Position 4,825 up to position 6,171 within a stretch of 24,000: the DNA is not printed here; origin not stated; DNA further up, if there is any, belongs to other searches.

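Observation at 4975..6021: RfaE/HldE-like kinase with a deviant active-site signature: candidate ribose-5-phosphate 1-kinase or PRK substitute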

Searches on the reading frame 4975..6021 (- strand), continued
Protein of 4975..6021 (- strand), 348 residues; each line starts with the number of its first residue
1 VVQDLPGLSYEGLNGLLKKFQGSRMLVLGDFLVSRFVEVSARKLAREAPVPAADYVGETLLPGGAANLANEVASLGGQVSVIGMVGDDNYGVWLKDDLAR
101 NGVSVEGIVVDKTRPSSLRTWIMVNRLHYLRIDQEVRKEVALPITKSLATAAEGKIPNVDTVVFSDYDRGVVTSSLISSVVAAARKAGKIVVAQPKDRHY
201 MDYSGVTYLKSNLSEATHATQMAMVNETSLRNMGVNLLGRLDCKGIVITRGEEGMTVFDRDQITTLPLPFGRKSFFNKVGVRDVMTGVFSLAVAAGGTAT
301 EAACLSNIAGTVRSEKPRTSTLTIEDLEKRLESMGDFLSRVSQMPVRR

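Call 8: find_related_loci(query=window:4975-6021:-, collection=genome_contigs, flank=10000)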
Query window:4975-6021:- (348 aa) in genome_contigs; peptide patterns used: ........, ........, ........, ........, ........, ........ (x = any residue, [..] = any of these).
358 stretches matched a pattern; 33 encode a relative of the query (tblastn E <= 1e-3); 33 distinct loci.
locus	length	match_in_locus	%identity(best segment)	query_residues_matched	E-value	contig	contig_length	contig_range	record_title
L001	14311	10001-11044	88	1-348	0e+0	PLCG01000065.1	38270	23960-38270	MAG: Thaumarchaeota archaeon isolate palsa_1368 73.20111000_P3M.136_contig_16711, whole genome shotgun sequence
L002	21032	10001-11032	89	5-348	0e+0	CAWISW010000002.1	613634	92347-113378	MAG: uncultured Nitrososphaerota archaeon isolate MFD09222.bin.2.175 genome assembly, contig: contig_78562, whole genome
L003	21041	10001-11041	86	2-348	0e+0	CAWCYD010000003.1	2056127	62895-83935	MAG: uncultured archaeon isolate MFD09222.bin.2.165 genome assembly, contig: contig_77750, whole genome shotgun sequence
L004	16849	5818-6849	85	5-348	0e+0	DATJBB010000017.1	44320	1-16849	MAG TPA_asm: Nitrososphaerales archaeon isolate SMAG_U15343 k141_3756192, whole genome shotgun sequence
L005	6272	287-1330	87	1-348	0e+0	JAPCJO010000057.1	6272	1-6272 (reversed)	MAG: Thaumarchaeota archaeon isolate AcS1-13 NODE_54074_length_6272_cov_16.721248, whole genome shotgun sequence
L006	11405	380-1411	67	5-348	3e-159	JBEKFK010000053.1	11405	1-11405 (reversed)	MAG: Nitrososphaerales archaeon isolate SPRUCE 228 SPRUCE_228_53, whole genome shotgun sequence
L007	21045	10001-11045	90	1-348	8e-177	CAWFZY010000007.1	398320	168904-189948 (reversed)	MAG: uncultured Nitrososphaerota archaeon isolate MFD09222.bin.2.69 genome assembly, contig: contig_97845, whole genome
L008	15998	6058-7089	67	5-348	4e-159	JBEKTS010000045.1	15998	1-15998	MAG: Nitrososphaerales archaeon isolate SPRUCE 563 SPRUCE_563_45, whole genome shotgun sequence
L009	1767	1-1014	67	11-348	3e-172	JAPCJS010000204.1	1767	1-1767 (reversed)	MAG: Thaumarchaeota archaeon isolate AcS4-109 k141_2564951_length_1767_cov_16.1827, whole genome shotgun sequence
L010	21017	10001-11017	67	8-346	1e-157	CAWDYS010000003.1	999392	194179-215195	MAG: uncultured Nitrososphaerota archaeon isolate MFD01476.bin.2.3 genome assembly, contig: contig_6063, whole genome sh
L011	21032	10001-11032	67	5-348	1e-157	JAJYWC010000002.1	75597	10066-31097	MAG: archaeon isolate FK2.bin78 NODE_342_length_75597_cov_1.538174, whole genome shotgun sequence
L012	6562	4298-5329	67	5-348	1e-157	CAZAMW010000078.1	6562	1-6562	MAG TPA_asm: uncultured Nitrosopumilales archaeon isolate SRP226684_co1_57 genome assembly, contig: NODE_9574_length_656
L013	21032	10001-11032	67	5-348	2e-156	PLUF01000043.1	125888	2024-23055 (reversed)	MAG: Candidatus Gagatemarchaeum stordalenia isolate bog_1369 73.20120700_S1D.104_contig_49081, whole genome shotgun sequ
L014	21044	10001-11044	66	1-348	2e-155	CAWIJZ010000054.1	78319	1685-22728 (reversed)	MAG: uncultured Nitrososphaerota archaeon isolate MFD03726.bin.2.137 genome assembly, contig: contig_69672, whole genome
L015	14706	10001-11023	69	8-348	8e-156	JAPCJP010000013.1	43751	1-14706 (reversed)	MAG: Thaumarchaeota archaeon isolate AcS1-27 NODE_1700_length_43751_cov_7.734415, whole genome shotgun sequence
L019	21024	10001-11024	67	8-348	3e-131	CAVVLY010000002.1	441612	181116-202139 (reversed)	MAG: uncultured Nitrososphaerota archaeon isolate MFD09222.bin.2.70 genome assembly, contig: contig_122986, whole genome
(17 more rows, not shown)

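Call 17: search_protein_families(library=pfam, proteins=[L013:4175-5065:-, L013:5669-6790:-, L013:6888-8312:+, L013:8320-9306:+, L013:9362-9898:+, L013:13583-16186:+, L013:16197-16766:-, L013:17621-18232:+, L013:18254-19375:-, L013:19448-20371:+])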
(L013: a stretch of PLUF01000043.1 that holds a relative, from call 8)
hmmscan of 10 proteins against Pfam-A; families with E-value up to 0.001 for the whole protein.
L013:4175-5065:- (296 aa): 0 families

L013:5669-6790:- (373 aa): 0 families

L013:6888-8312:+ (474 aa): 5 families
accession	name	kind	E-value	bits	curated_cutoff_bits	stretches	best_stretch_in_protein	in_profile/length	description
PF00117.34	GATase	-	1.4e-33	116.6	22.8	1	6-151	40-189/190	Glutamine amidotransferase class-I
PF00958.27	GMP_synt_C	-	3.7e-29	101.1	27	1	385-472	4-91/92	GMP synthase C terminal domain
PF07722.19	Peptidase_C26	-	9.6e-08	32.5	20.5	1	33-134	101-219/219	Peptidase C26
PF02540.23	NAD_synthase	-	5.7e-07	29.4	21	1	163-351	7-177/242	NAD synthase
PF03054.22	tRNA_Me_trans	-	0.00024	21.3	20.6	1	179-211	2-33/202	tRNA methyl transferase HUP domain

L013:8320-9306:+ (328 aa): 1 family
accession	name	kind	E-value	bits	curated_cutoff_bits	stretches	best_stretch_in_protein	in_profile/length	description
PF00962.28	A_deaminase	-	3.8e-55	187.7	27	1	12-327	3-315/330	Adenosine deaminase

L013:9362-9898:+ (178 aa): 1 family
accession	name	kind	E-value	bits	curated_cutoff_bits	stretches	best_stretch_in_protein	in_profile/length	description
PF13384.12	HTH_23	-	0.00029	21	24.6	1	25-55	12-42/50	Homeodomain-like domain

L013:13583-16186:+ (867 aa): 1 family
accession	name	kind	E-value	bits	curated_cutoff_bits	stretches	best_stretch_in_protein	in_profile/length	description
PF03176.21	MMPL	-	6.3e-76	255.9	20.5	2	530-860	14-330/333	MMPL family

L013:16197-16766:- (189 aa): 2 families
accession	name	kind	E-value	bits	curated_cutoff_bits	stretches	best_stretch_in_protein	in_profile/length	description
PF00881.29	Nitroreductase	-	3.3e-28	99.4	23.5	1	9-167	2-167/167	Nitroreductase family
PF14512.11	TM1586_NiRdase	-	6.1e-05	23.2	27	0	112-181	80-146/215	Putative TM nitroreductase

L013:17621-18232:+ (203 aa): 2 families
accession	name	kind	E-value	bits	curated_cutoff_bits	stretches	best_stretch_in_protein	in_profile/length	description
PF02777.23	Sod_Fe_C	-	6.2e-37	126.2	20.9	1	95-197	1-102/102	Iron/manganese superoxide dismutases, C-terminal domain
PF00081.27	Sod_Fe_N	-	2.5e-33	114.8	27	1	4-85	1-82/82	Iron/manganese superoxide dismutases, alpha-hairpin domain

L013:18254-19375:- (373 aa): 1 family
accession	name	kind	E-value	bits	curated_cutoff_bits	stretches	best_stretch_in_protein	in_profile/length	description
PF14528.11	LAGLIDADG_3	-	5.7e-07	30.1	22.5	1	213-275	5-63/82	LAGLIDADG-like domain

L013:19448-20371:+ (307 aa): 2 families
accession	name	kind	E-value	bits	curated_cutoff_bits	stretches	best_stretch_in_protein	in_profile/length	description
PF07934.18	OGG_N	-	3.2e-21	76.1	23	1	10-110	6-115/115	8-oxoguanine DNA glycosylase, N-terminal domain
PF00730.31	HhH-GPD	-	3e-06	28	26.2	1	118-246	8-83/108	HhH-GPD superfamily base excision DNA repair protein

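Call 19: search_protein_representatives(protein=window:4975-6021:-)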
Query: 348 residues. Proteins with E-value up to 0.001 (for the whole library): 14254; up to 1e-10: 7852; up to 1e-30: 1235. The best 150 are listed.
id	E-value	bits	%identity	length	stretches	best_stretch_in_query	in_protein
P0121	5.9e-128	443.1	60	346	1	10-348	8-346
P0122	1.4e-85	303.8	63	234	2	227-348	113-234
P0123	1.7e-81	290.4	41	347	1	13-346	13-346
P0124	2.9e-67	243.7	38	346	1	11-346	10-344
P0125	1.3e-65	238.2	38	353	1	11-327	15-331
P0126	4.6e-62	226.6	37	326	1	13-331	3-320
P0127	9.3e-60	219.0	34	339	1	11-337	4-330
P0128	1.9e-58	214.7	36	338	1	13-333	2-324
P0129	1.8e-57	211.5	36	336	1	12-311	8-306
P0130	2.2e-57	211.2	34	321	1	17-330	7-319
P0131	2.9e-56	207.6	32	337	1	13-334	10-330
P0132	7.4e-55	202.9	32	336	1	13-333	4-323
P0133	7.6e-55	202.9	35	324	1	15-335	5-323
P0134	8.2e-55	202.8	34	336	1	13-327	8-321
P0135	5.3e-54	200.1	35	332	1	14-326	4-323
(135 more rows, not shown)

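Call 25: find_homologous_proteins(query=A2)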
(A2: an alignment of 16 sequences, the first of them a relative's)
Query A2 (16 sequences) (353 aa, profile of the alignment): 7714 proteins with E <= 0.001 among 8000 candidates; the best 120 are listed.
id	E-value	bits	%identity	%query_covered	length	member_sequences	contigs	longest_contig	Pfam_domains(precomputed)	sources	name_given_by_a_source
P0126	8.4e-136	470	42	92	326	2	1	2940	PF00294.30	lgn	-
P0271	5.1e-135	468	88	100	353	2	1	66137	PF00294.30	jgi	jgi:D-beta-D-heptose 7-phosphate kinase/D-beta-D-heptose 1-phosphate adenosyltransferase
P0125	7.7e-135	467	100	100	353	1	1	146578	PF00294.30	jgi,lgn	jgi:D-beta-D-heptose 7-phosphate kinase/D-beta-D-heptose 1-phosphate adenosyltransferase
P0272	1.7e-134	466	47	91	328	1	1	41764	PF08543.18,PF00294.30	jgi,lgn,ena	-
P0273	2.4e-132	459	43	90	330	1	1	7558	PF08543.18,PF01256.23,PF00294.30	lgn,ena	-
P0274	3.1e-132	458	44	90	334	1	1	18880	PF00294.30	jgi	jgi:D-beta-D-heptose 7-phosphate kinase/D-beta-D-heptose 1-phosphate adenosyltransferase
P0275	2.2e-130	452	44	90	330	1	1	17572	PF00294.30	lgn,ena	-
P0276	5.2e-130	451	43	90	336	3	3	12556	PF00294.30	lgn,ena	-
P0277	2.6e-129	449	42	90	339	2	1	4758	PF08543.18,PF01256.23,PF00294.30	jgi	-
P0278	2.0e-128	446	41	94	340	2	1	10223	PF00294.30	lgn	-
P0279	4.7e-128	445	44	90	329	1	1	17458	PF08543.18,PF00294.30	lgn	-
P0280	1.4e-127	443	41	90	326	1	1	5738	PF08543.18,PF00294.30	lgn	-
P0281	3.6e-126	439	41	92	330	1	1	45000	PF08543.18,PF01256.23,PF00294.30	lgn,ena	-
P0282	1.2e-125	437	42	88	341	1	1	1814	PF08543.18,PF00294.30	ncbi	-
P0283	7.1e-125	434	40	90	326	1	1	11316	PF00294.30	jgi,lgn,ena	-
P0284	1.0e-124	434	42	90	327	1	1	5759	PF00294.30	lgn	-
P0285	9.3e-124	431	39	88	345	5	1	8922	PF00294.30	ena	-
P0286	1.3e-123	430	37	92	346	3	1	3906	PF00294.30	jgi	-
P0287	1.9e-123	430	40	92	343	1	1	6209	PF00294.30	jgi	-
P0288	3.0e-123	429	41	90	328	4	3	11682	PF08543.18,PF01256.23,PF00294.30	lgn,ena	-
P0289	3.2e-123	429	47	95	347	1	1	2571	PF00294.30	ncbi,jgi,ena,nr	ncbi:D-glycero-beta-D-manno-heptose-7-phosphate kinase [candidate division KSB1 bacterium]|nr:MAG: D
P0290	9.6e-123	427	38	91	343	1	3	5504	PF00294.30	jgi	-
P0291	1.1e-122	427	38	92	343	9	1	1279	PF00294.30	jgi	-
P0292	1.7e-122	426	39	92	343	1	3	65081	PF00294.30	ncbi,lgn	-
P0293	4.5e-122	425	38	92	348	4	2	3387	PF00294.30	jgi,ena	-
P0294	5.4e-122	425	38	92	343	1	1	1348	PF00294.30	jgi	-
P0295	6.4e-122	425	38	85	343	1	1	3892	PF00294.30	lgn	-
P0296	9.1e-122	424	39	85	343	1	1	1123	PF00294.30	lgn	-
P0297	9.5e-122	424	40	85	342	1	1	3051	PF00294.30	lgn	-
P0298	1.1e-121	424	42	90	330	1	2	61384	PF00294.30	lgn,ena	-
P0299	1.6e-121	423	43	90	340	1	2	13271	PF08543.18,PF00294.30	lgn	-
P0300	2.0e-121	423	39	92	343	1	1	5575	PF00294.30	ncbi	ncbi:MAG: bifunctional heptose 7-phosphate kinase/heptose 1-phosphate adenyltransferase [Nitrosospha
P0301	2.0e-121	423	37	92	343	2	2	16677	PF00294.30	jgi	jgi:D-beta-D-heptose 7-phosphate kinase/D-beta-D-heptose 1-phosphate adenosyltransferase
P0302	2.2e-121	423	40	86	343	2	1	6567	PF00294.30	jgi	jgi:D-beta-D-heptose 7-phosphate kinase/D-beta-D-heptose 1-phosphate adenosyltransferase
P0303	2.3e-121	423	39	85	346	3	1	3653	PF00294.30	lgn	-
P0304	2.7e-121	423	39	85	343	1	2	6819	PF00294.30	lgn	-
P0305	2.8e-121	422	39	85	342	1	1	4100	PF00294.30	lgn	-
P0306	3.3e-121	422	38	85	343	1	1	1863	PF00294.30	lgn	-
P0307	4.6e-121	422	38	85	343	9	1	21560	PF00294.30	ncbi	-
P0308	7.9e-121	421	40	85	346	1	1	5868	PF00294.30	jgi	jgi:D-beta-D-heptose 7-phosphate kinase/D-beta-D-heptose 1-phosphate adenosyltransferase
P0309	9.2e-121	421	39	92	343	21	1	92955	PF00294.30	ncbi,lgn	ncbi:MAG: D-beta-D-heptose 7-phosphate kinase/D-beta-D-heptose 1-phosphate adenosyltransferase [Cand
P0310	1.1e-120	421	39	88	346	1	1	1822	PF00294.30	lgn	-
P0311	2.7e-120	419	38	85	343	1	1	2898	PF00294.30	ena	-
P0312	5.5e-120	418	40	88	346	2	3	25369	PF00294.30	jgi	jgi:D-beta-D-heptose 7-phosphate kinase/D-beta-D-heptose 1-phosphate adenosyltransferase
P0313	6.5e-120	418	38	85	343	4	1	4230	PF00294.30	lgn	-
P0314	6.9e-120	418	38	85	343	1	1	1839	PF00294.30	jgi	jgi:D-beta-D-heptose 7-phosphate kinase/D-beta-D-heptose 1-phosphate adenosyltransferase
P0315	1.0e-119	417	38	92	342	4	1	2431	PF00294.30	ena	-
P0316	1.3e-119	417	43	92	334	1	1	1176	PF00294.30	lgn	-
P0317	2.1e-119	416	46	89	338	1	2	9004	PF08543.18,PF00294.30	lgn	-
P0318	2.5e-119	416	39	88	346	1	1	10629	PF00294.30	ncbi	-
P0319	2.8e-119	416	40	90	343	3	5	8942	PF08543.18,PF01256.23,PF00294.30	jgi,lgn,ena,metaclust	jgi:D-beta-D-heptose 7-phosphate kinase/D-beta-D-heptose 1-phosphate adenosyltransferase|metaclust:\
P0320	6.1e-119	415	37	91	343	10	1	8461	PF00294.30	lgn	-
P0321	1.4e-118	414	45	90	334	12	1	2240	PF08543.18,PF00294.30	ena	-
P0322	1.7e-118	413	40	88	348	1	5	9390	PF00294.30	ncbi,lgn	ncbi:MAG: bifunctional ADP-heptose synthase [Nitrososphaerales archaeon]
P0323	2.4e-118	413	39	88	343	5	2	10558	PF00294.30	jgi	-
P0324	2.7e-118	413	45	90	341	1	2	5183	PF00294.30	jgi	-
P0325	3.9e-118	412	39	88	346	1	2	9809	PF00294.30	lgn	-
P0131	1.6e-117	410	44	91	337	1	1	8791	PF00294.30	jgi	jgi:D-beta-D-heptose 7-phosphate kinase/D-beta-D-heptose 1-phosphate adenosyltransferase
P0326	2.2e-117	410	44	90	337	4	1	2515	PF08543.18,PF00294.30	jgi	jgi:D-beta-D-heptose 7-phosphate kinase/D-beta-D-heptose 1-phosphate adenosyltransferase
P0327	2.5e-117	410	45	91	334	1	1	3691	PF00294.30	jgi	jgi:D-beta-D-heptose 7-phosphate kinase/D-beta-D-heptose 1-phosphate adenosyltransferase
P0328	3.0e-117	409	44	90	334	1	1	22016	PF00294.30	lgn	-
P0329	3.1e-117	409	44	90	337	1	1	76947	PF00294.30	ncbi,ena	-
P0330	3.5e-117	409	39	85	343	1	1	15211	PF00294.30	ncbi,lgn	ncbi:MAG: bifunctional heptose 7-phosphate kinase/heptose 1-phosphate adenyltransferase [Nitrosospha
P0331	3.9e-117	409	40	86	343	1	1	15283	PF00294.30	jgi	jgi:D-beta-D-heptose 7-phosphate kinase/D-beta-D-heptose 1-phosphate adenosyltransferase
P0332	1.7e-116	407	44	90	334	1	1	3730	PF08543.18,PF00294.30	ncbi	-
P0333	2.0e-116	407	40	90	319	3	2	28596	PF00294.30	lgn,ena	-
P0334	5.9e-116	405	41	90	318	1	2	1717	PF08543.18,PF00294.30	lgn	-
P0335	3.0e-115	403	42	90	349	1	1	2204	PF08543.18,PF00294.30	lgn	-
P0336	3.4e-115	402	44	90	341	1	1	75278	PF00294.30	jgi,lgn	jgi:D-beta-D-heptose 7-phosphate kinase/D-beta-D-heptose 1-phosphate adenosyltransferase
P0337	8.8e-115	401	42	81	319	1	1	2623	PF00294.30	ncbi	-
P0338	1.7e-114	400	38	91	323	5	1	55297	PF00294.30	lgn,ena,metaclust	metaclust:\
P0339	1.9e-114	400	41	90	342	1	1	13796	PF08543.18,PF00294.30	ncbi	-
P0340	2.0e-114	400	38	90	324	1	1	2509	PF00294.30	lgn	-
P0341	2.1e-114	400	39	90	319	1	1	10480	PF00294.30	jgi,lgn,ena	-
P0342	2.3e-114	400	41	92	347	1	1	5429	PF00294.30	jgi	-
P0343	3.6e-114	399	40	90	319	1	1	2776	PF00294.30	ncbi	-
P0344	7.9e-114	398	39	92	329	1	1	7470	PF08543.18,PF00294.30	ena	-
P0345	1.1e-113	398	40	91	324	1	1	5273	PF08543.18,PF00294.30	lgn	-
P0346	1.5e-113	397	38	86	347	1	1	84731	PF00294.30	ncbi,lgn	-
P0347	1.9e-113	397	42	90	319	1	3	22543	PF00294.30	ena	-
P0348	2.2e-113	397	42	87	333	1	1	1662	PF08543.18,PF00294.30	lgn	-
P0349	3.0e-113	396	41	90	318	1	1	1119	PF08543.18,PF00294.30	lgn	-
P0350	3.4e-113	396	40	91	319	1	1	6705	PF00294.30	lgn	-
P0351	3.7e-113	396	40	93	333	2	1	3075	PF08543.18,PF00294.30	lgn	-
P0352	4.3e-113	396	39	92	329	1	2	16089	PF08543.18,PF00294.30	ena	-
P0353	7.0e-113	395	40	90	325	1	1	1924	PF08543.18,PF01256.23,PF00294.30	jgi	-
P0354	7.5e-113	395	40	93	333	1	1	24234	PF08543.18,PF00294.30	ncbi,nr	ncbi:MAG: D-glycero-beta-D-manno-heptose-7-phosphate kinase [Deltaproteobacteria bacterium]|nr:D-gly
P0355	1.0e-112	394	39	90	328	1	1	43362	PF08543.18,PF00294.30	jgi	jgi:D-beta-D-heptose 7-phosphate kinase/D-beta-D-heptose 1-phosphate adenosyltransferase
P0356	1.0e-112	394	39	92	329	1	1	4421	PF08543.18,PF00294.30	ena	-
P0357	1.6e-112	394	40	91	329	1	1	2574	PF08543.18,PF00294.30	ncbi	-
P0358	2.0e-112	393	38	90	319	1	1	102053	PF00294.30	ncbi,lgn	-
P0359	2.2e-112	393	41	90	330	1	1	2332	PF08543.18,PF00294.30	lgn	-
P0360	2.3e-112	393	40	92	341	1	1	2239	PF00294.30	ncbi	-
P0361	2.9e-112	393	45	95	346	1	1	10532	PF00294.30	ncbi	ncbi:MAG: D-glycero-beta-D-manno-heptose-7-phosphate kinase [Candidatus Baldrarchaeia archaeon]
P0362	3.8e-112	392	40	92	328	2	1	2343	PF08543.18,PF00294.30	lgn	-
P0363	4.0e-112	392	40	92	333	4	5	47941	PF08543.18,PF00294.30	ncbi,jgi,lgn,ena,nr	ncbi:MAG TPA: D-glycero-beta-D-manno-heptose-7-phosphate kinase [Deltaproteobacteria bacterium]|nr:D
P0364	5.2e-112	392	40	88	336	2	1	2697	PF08543.18,PF00294.30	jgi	-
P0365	5.4e-112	392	42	90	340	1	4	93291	PF00294.30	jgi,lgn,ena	-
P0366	7.3e-112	392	41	90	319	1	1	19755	PF00294.30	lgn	-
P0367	8.2e-112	391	39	92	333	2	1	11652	PF08543.18,PF00294.30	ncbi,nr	ncbi:MAG: D-glycero-beta-D-manno-heptose-7-phosphate kinase [Deltaproteobacteria bacterium]|nr:D-gly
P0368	8.4e-112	391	40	90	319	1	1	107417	PF00294.30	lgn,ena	-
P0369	1.0e-111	391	41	90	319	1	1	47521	PF00294.30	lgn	-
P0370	1.2e-111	391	40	90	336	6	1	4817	PF08543.18,PF00294.30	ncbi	-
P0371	1.2e-111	391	39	92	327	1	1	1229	PF08543.18,PF00294.30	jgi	-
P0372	1.6e-111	390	39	90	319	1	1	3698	PF00294.30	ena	-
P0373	1.8e-111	390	41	87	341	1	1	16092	PF00294.30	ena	-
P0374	2.3e-111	390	38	90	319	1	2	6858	PF00294.30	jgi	-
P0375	2.9e-111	390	44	90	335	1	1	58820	PF08543.18,PF01256.23,PF00294.30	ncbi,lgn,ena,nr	ncbi:MAG TPA: D-glycero-beta-D-manno-heptose-7-phosphate kinase [Deltaproteobacteria bacterium]|nr:D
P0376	3.7e-111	389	41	92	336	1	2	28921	PF08543.18,PF01256.23,PF00294.30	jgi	-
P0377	4.2e-111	389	38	92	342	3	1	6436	PF08543.18,PF00294.30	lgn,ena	-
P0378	4.2e-111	389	39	92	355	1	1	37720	PF00294.30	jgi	jgi:D-glycero-beta-D-manno-heptose-7-phosphate kinase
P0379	7.8e-111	388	39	90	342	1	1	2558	PF08543.18,PF00294.30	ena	-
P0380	7.9e-111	388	40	90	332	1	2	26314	PF08543.18,PF00294.30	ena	-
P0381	7.9e-111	388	41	90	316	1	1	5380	PF00294.30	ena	-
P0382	8.0e-111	388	39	82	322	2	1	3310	PF08543.18,PF00294.30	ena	-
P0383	8.2e-111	388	40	90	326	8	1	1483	PF08543.18,PF00294.30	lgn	-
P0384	8.7e-111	388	40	90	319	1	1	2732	PF00294.30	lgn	-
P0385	1.2e-110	388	39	93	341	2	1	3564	PF08543.18,PF00294.30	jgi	-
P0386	1.5e-110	387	39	90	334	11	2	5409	PF08543.18,PF00294.30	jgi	jgi:rfaE bifunctional protein kinase chain/domain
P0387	1.5e-110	387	39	91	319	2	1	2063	PF00294.30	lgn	-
